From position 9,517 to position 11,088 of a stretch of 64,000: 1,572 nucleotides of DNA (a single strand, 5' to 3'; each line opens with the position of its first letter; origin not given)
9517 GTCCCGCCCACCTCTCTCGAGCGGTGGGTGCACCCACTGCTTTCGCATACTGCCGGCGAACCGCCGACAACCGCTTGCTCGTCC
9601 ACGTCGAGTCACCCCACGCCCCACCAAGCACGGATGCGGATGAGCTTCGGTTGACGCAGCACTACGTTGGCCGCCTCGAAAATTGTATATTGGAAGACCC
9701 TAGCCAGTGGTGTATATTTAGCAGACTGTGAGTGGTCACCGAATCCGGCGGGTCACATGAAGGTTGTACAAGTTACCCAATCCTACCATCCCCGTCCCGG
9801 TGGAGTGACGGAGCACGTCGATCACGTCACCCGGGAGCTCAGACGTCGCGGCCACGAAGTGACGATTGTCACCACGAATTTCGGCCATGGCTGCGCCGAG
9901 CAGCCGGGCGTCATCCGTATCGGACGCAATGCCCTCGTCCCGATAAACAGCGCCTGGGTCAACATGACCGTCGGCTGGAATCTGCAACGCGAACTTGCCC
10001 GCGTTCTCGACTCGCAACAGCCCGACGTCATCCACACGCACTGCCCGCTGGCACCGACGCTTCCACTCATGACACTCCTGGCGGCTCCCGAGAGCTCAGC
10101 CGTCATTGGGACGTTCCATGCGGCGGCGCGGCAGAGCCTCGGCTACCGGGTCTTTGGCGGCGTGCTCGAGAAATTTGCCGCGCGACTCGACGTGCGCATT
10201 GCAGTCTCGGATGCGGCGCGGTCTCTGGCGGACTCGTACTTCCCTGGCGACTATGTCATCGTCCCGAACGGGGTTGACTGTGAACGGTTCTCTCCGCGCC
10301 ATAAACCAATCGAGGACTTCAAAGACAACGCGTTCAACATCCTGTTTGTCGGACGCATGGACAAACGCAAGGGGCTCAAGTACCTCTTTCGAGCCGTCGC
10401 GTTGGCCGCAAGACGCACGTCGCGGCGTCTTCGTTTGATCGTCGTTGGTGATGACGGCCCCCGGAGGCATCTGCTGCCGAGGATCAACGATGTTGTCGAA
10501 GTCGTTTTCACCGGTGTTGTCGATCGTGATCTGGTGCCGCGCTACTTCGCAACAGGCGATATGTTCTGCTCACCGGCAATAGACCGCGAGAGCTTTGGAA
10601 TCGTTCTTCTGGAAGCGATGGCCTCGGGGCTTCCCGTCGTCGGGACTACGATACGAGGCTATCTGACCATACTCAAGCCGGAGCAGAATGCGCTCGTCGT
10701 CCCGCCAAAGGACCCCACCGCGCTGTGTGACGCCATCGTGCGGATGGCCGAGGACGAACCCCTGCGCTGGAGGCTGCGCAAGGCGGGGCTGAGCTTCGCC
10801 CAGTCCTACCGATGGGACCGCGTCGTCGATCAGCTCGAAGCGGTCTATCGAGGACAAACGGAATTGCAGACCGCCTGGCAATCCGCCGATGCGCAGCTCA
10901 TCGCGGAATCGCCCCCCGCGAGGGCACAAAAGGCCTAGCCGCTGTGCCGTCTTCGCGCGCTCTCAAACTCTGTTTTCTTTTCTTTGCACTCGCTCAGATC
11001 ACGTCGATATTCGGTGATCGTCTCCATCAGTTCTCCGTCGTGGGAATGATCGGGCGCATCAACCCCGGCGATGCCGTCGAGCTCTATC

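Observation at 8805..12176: PatA/PimA-like pair (HtrB-family acyltransferase + PimA-like GT4) followed by an MFS transporter: candidate mannosyl-phosphoinositide-type glycolipid module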

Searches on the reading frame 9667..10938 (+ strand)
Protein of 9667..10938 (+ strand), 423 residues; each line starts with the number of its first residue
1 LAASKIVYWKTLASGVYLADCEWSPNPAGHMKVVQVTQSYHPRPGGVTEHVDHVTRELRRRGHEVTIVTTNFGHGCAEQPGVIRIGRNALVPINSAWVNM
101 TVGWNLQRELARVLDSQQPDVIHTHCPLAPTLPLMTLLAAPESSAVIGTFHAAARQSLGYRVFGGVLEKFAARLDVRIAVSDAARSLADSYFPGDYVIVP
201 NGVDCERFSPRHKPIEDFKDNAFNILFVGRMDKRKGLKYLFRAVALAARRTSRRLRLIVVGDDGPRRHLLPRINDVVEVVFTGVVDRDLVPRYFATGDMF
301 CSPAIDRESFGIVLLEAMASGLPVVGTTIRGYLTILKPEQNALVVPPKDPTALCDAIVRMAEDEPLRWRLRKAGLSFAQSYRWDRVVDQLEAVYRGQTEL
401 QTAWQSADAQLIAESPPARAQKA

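Call 3: search_protein_families(library=pfam, proteins=[window:9667-10938:+], max_evalue=0.01)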
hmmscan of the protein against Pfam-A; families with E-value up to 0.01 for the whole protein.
window:9667-10938:+ (423 aa): 8 families
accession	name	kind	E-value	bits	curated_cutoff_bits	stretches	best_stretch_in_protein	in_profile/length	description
PF13692.12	Glyco_trans_1_4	-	8.5e-33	114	27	1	224-363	3-142/142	Glycosyl transferases group 1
PF00534.26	Glycos_transf_1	-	4e-30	105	26.4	1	212-374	5-169/172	Glycosyl transferases group 1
PF13439.12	Glyco_transf_4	-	3.5e-25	89.4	28.5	1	44-207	1-170/170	Glycosyltransferase Family 4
PF13579.12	Glyco_trans_4_4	-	1.2e-14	55.4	29.7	1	45-202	1-158/158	Glycosyl transferase 4-like domain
PF20706.3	GT4-conflict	-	1.5e-09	37.8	26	1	198-390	176-385/385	Family 4 Glycosyltransferase in conflict systems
PF13524.12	Glyco_trans_1_2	-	8.2e-05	23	25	1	250-391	10-143/144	Glycosyl transferase-like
PF13477.12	Glyco_trans_4_2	-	0.00028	21.5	23.4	1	50-130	12-85/139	Glycosyl transferase 4-like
PF08323.17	Glyco_transf_5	-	0.00067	19.9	22.7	0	32-78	1-48/239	Starch synthase catalytic domain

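Call 4: search_protein_families(library=ncbifam, proteins=[window:9667-10938:+], max_evalue=0.01)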
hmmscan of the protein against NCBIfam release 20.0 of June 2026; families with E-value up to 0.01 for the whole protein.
window:9667-10938:+ (423 aa): 36 families (the best 25 are shown)
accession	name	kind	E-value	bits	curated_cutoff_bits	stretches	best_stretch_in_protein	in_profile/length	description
TIGR04047.1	MSMEG_0565_glyc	hypoth_equivalog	3.6e-28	98.7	259.85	1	35-395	4-372/373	MSMEG_0565 family glycosyltransferase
NF041876.1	EPS_EpsE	equivalog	1.2e-25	90.6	400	1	189-374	181-372/389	exopolysaccharide biosynthesis GT4 family glycosyltransferase EpsE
TIGR03088.1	stp2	hypoth_equivalog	1.5e-25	90.1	409.05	1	198-395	164-371/374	TIGR03088 family PEP-CTERM/XrtA system glycosyltransferase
NF053787.1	GlcN_PG_synth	equivalog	3.9e-25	88.5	480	1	31-395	1-357/361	N-acetylglucosaminyl phosphatidylglycerol synthase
TIGR03449.1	mycothiol_MshA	equivalog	1.3e-21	77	462.5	1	197-396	191-402/406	D-inositol-3-phosphate glycosyltransferase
TIGR04063.1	stp3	hypoth_equivalog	3e-19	69.2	442.05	1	96-395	73-393/397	TIGR04063 family PEP-CTERM/XrtA system glycosyltransferase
TIGR03999.1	thiol_BshA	equivalog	5.5e-17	61.8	273.7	1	53-396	20-372/375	N-acetyl-alpha-D-glucosaminyl L-malate synthase BshA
NF047684.1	TeichurnBiosyTuaC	equivalog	1e-16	60.9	550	1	177-394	168-386/391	teichuronic acid biosynthesis protein TuaC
TIGR02149.1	glgA_Coryne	subfamily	2.1e-16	60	302.4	1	31-395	1-388/391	glycogen synthase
TIGR04157.1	glyco_rSAM_CFB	subfamily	5.9e-16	58.4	400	1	218-352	223-355/406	TIGR04157 family glycosyltransferase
NF007640.0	PRK10307.1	subfamily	2.3e-14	53.1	276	1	197-393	197-403/411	WcaI family glycosyltransferase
NF041010.1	glycosy_Agl16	equivalog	4.5e-14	52.1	575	1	161-395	121-349/352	glycosylation protein Agl16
NF049988.1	MGlcDAGSynMgs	equivalog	3.1e-13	49.9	400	2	195-395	177-385/398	alpha-monoglucosyldiacylglycerol synthase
NF038295.1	EPS_HpsP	equivalog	4.5e-12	45.7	550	1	197-395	179-385/388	hormogonium polysaccharide biosynthesis glycosyltransferase HpsP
TIGR03087.1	stp1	hypoth_equivalog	5.8e-12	45.5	316.65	1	169-393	168-393/397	TIGR03087 family PEP-CTERM/XrtA system glycosyltransferase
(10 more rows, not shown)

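Call 6: search_solved_structures(query=window:9757-10938:+, max_evalue=1e-10, show_alignments=2)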
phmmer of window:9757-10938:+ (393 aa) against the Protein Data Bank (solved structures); distinct sequences matched with E-value up to 1e-10: 20.
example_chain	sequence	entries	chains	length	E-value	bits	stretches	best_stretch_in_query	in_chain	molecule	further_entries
4n9w_A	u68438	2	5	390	7.4e-42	146.8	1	12-365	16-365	GDP-mannose-dependent alpha-(1-2)-phosphatidylinositol mannosyltransferase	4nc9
2gej_A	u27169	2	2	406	8.6e-42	146.6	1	12-365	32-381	PHOSPHATIDYLINOSITOL MANNOSYLTRANSFERASE (PimA)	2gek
6kih_A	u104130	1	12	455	2e-19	72.9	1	194-366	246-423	Tll1590 protein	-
5d00_A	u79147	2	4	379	5e-17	65.1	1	9-367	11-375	N-acetyl-alpha-D-glucosaminyl L-malate synthase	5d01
8b5s_A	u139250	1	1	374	4.2e-16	62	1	193-349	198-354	UDP-glucose:(Heptosyl) LPS alpha 1,3-glucosyltransferase WaaG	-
8b5q_A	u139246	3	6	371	4.2e-16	62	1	193-349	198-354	UDP-glucose:(Heptosyl) LPS alpha 1,3-glucosyltransferase WaaG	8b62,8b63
8b5s_B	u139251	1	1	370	4.2e-16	62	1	193-349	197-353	UDP-glucose:(Heptosyl) LPS alpha 1,3-glucosyltransferase WaaG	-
3c4q_A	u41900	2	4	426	1.5e-15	60.2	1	168-366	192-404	Predicted glycosyltransferases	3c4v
3c48_A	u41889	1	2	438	1.6e-15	60.2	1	168-366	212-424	Predicted glycosyltransferases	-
6n1x_A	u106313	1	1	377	1.8e-14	56.7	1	11-365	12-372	Glycosyltransferase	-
2jjm_A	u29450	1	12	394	1.8e-14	56.6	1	11-365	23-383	GLYCOSYL TRANSFERASE, GROUP 1 FAMILY PROTEIN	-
6d9t_A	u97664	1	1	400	1.9e-14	56.6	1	11-365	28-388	Glycosyl transferase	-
3fro_A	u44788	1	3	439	2.1e-14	56.4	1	189-367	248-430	GlgA glycogen synthase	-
2bis_A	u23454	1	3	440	2.1e-14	56.4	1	189-367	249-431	GLGA GLYCOGEN SYNTHASE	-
3mbo_A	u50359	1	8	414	2.2e-14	56.4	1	11-365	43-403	Glycosyltransferase, group 1 family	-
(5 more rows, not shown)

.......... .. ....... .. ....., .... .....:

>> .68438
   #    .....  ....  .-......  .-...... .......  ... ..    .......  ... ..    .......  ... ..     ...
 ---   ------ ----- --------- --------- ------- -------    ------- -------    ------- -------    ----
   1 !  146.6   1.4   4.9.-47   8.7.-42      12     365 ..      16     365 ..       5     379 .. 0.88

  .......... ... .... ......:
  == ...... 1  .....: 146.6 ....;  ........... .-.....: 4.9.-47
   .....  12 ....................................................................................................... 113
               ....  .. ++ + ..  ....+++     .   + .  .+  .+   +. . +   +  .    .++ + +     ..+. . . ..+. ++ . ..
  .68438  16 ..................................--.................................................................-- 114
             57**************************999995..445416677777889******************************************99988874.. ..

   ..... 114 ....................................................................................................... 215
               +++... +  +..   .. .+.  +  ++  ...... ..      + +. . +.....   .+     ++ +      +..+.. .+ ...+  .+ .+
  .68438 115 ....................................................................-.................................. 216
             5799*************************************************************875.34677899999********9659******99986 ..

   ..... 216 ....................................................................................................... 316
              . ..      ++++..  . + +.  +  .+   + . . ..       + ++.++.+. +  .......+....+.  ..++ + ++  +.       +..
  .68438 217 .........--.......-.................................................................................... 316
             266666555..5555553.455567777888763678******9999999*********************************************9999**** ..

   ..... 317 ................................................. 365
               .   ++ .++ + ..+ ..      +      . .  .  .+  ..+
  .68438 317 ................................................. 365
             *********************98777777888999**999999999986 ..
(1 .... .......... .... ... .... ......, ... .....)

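Call 8: find_homologous_proteins(query=window:9757-10938:+, max_evalue=1e-20)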
Query window:9757-10938:+ (393 aa): 4801 proteins with E <= 1e-20 among 8000 candidates; the best 120 are listed.
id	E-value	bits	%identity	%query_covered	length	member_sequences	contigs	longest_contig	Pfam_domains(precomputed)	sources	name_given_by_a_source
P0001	1.4e-263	892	100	100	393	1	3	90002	PF00534.27,PF13579.13,PF13439.13,PF20706.4,PF13692.13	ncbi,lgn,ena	-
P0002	1.0e-231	787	87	100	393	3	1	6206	PF00534.27,PF13579.13,PF13524.13,PF13439.13,PF20706.4,PF13692.13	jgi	jgi:phosphatidylinositol alpha-mannosyltransferase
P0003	3.7e-209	712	79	100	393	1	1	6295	PF00534.27,PF13579.13,PF13439.13,PF20706.4,PF13692.13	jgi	jgi:phosphatidylinositol alpha-mannosyltransferase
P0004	4.5e-205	699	80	100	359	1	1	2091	PF00534.27,PF13579.13,PF13439.13,PF20706.4,PF13692.13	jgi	jgi:phosphatidylinositol alpha-mannosyltransferase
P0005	2.2e-190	651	73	100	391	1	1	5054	PF00534.27,PF13579.13,PF13439.13,PF20706.4,PF13692.13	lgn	-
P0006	3.9e-190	650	72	100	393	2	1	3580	PF00534.27,PF13579.13,PF13439.13,PF20706.4,PF13692.13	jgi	jgi:phosphatidylinositol alpha-mannosyltransferase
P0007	4.5e-187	640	72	100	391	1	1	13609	PF00534.27,PF13579.13,PF13439.13,PF20706.4,PF13692.13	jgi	-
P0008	3.7e-185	633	70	100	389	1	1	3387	PF00534.27,PF13579.13,PF13524.13,PF13439.13,PF20706.4,PF13692.13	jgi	jgi:phosphatidylinositol alpha-mannosyltransferase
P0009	4.6e-183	626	71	100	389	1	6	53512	PF00534.27,PF13579.13,PF13439.13,PF20706.4,PF13692.13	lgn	-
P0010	2.4e-182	624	68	100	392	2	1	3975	PF00534.27,PF13477.13,PF13579.13,PF13439.13,PF20706.4,PF13692.13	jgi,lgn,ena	-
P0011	4.0e-176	604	67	100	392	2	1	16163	PF00534.27,PF13477.13,PF13579.13,PF13524.13,PF13439.13,PF20706.4,PF13692.13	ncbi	-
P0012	3.9e-175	600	68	100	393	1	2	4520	PF00534.27,PF13579.13,PF13439.13,PF20706.4,PF13692.13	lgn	-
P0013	1.1e-171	589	67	100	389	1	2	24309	PF00534.27,PF13579.13,PF13524.13,PF13439.13,PF20706.4,PF13692.13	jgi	jgi:phosphatidylinositol alpha-mannosyltransferase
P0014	2.5e-171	588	67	100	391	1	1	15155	PF00534.27,PF13579.13,PF13524.13,PF13439.13,PF20706.4,PF13692.13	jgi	jgi:phosphatidylinositol alpha-mannosyltransferase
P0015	8.7e-160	550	66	93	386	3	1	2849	PF00534.27,PF13477.13,PF13579.13,PF13439.13,PF20706.4,PF13692.13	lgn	-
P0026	2.7e-152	525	61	100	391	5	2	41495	PF00534.27,PF13579.13,PF13439.13,PF20706.4,PF13692.13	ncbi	ncbi:MAG: glycosyltransferase family 4 protein [Candidatus Krumholzibacteria bacterium]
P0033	7.4e-151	520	59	100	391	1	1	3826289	PF00534.27,PF13579.13,PF13439.13,PF20706.4,PF13692.13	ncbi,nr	ncbi:MAG: glycosyltransferase family 4 protein [Candidatus Latescibacterota bacterium]|nr:MAG: glyco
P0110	5.9e-116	406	52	94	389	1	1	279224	PF00534.27,PF13579.13,PF13524.13,PF13439.13,PF13692.13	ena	-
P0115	1.6e-115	404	51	93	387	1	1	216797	PF00534.27,PF13579.13,PF13524.13,PF13439.13,PF13692.13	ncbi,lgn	-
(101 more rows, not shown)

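Call 11: find_encoding_contigs(protein=P0001, flank=10000, max_places=3)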
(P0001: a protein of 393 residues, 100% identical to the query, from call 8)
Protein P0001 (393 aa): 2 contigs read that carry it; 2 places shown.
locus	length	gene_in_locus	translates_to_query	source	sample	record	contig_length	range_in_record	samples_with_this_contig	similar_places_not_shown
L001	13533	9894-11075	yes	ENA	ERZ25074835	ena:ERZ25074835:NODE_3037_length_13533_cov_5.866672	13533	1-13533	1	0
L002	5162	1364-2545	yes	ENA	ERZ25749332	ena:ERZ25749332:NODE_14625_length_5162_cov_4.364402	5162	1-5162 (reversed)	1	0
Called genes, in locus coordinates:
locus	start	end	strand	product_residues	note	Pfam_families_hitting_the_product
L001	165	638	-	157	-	PF13560:HTH_31 (faint), PF13413:HTH_25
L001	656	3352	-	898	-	PF00133:tRNA-synt_1, PF09334:tRNA-synt_1g, PF13603:tRNA-synt_1_2 (weak), PF09334:tRNA-synt_1g, PF08264:Anticodon_1, PF10458:Val_tRNA-synt_C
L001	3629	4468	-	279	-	PF01040:UbiA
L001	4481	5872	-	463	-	PF14052:Caps_assemb_Wzi (faint)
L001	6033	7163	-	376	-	-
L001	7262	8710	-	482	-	PF00025:Arf (weak)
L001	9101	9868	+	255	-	PF03279:Lip_A_acyltrans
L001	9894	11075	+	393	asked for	PF13439:Glyco_transf_4, PF13579:Glyco_trans_4_4, PF20706:GT4-conflict, PF00534:Glycos_transf_1, PF13692:Glyco_trans_1_4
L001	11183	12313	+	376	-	PF07690:MFS_1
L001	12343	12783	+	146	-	-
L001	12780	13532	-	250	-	?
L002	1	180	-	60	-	?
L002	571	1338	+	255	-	PF03279:Lip_A_acyltrans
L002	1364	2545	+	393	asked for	PF13439:Glyco_transf_4, PF13579:Glyco_trans_4_4, PF20706:GT4-conflict, PF00534:Glycos_transf_1, PF13692:Glyco_trans_1_4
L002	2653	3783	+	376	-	PF07690:MFS_1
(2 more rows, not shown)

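Call 12: find_encoding_contigs(protein=P0033, flank=10000, max_places=2)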
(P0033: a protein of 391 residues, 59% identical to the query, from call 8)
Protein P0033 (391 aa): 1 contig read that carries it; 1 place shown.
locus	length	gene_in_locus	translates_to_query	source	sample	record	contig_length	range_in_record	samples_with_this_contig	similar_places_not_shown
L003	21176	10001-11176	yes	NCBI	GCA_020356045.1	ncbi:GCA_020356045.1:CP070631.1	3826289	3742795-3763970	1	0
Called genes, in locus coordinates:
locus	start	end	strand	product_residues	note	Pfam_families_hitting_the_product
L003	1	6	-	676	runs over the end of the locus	PF04851:ResIII, PF17757:UvrB_inter, PF27431:UvrB_3rd, PF00271:Helicase_C, PF12344:UvrB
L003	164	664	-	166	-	PF13413:HTH_25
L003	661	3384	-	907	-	PF00133:tRNA-synt_1, PF09334:tRNA-synt_1g, PF13603:tRNA-synt_1_2 (weak), PF08264:Anticodon_1, PF10458:Val_tRNA-synt_C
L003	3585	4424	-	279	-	PF01040:UbiA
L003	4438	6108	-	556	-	PF14052:Caps_assemb_Wzi (weak)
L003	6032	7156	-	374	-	-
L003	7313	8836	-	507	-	PF00025:Arf (faint)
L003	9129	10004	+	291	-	PF03279:Lip_A_acyltrans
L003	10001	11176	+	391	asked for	PF13439:Glyco_transf_4, PF13579:Glyco_trans_4_4, PF20706:GT4-conflict (weak), PF00534:Glycos_transf_1, PF13692:Glyco_trans_1_4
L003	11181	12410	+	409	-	PF07690:MFS_1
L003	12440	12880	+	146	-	-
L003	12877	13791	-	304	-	PF13581:HATPase_c_2, PF02518:HATPase_c (weak)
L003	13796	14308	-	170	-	PF13717:Zn_ribbon_4, PF13719:Zn_ribbon_5 (weak)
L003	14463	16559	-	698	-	PF17191:RecG_wedge, PF01336:tRNA_anti-codon, PF00270:DEAD, PF04851:ResIII, PF00271:Helicase_C, PF19833:RecG_dom3_C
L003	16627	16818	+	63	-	PF00830:Ribosomal_L28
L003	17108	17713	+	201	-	PF04350:PilO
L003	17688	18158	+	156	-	-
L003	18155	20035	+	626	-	PF11741:AMIN, PF21305:type_II_gspD_N0 (weak), PF07660:STN (weak), PF03958:Secretin_N, PF00263:Secretin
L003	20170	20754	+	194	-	PF03602:Cons_hypoth95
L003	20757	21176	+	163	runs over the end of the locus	PF01467:CTP_transf_like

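Call 13: find_encoding_contigs(protein=P0110, flank=8000, max_places=1)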
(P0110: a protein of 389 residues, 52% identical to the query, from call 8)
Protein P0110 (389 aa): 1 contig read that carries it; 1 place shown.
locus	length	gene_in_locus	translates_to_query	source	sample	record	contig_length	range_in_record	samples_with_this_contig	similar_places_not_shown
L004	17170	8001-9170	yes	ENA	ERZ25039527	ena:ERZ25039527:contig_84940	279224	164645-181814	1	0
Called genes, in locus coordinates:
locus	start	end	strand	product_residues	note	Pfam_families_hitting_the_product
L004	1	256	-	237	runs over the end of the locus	-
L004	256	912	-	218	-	-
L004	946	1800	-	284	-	-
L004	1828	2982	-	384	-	-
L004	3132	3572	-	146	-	-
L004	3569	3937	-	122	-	PF00072:Response_reg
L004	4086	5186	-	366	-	PF00025:Arf (weak)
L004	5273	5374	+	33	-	-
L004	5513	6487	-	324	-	PF09134:Invasin_D3, PF02369:Big_1, PF18565:Glyco_hydro2_C5 (faint), PF09134:Invasin_D3, PF02369:Big_1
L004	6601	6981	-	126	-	-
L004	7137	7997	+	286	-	PF03279:Lip_A_acyltrans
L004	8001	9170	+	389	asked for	PF13439:Glyco_transf_4, PF13579:Glyco_trans_4_4, PF00534:Glycos_transf_1, PF13692:Glyco_trans_1_4, PF13524:Glyco_trans_1_2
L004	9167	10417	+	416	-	PF05977:MFS_3, PF07690:MFS_1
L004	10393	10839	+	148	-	-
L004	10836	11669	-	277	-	PF13581:HATPase_c_2, PF02518:HATPase_c (weak)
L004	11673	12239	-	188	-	PF13717:Zn_ribbon_4, PF13719:Zn_ribbon_5 (weak)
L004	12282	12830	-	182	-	PF01966:HD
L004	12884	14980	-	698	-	PF17191:RecG_wedge, PF01336:tRNA_anti-codon, PF00270:DEAD, PF04851:ResIII, PF00271:Helicase_C, PF19833:RecG_dom3_C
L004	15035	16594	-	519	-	PF19864:Radical_SAM_N2, PF04055:Radical_SAM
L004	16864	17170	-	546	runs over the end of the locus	PF13414:TPR_11 (weak), PF00515:TPR_1 (weak), PF13414:TPR_11, PF13424:TPR_12 (weak), PF13432:TPR_16, PF14559:TPR_19, PF25062:ARM_TT21_N, PF13432:TPR_16, +28 more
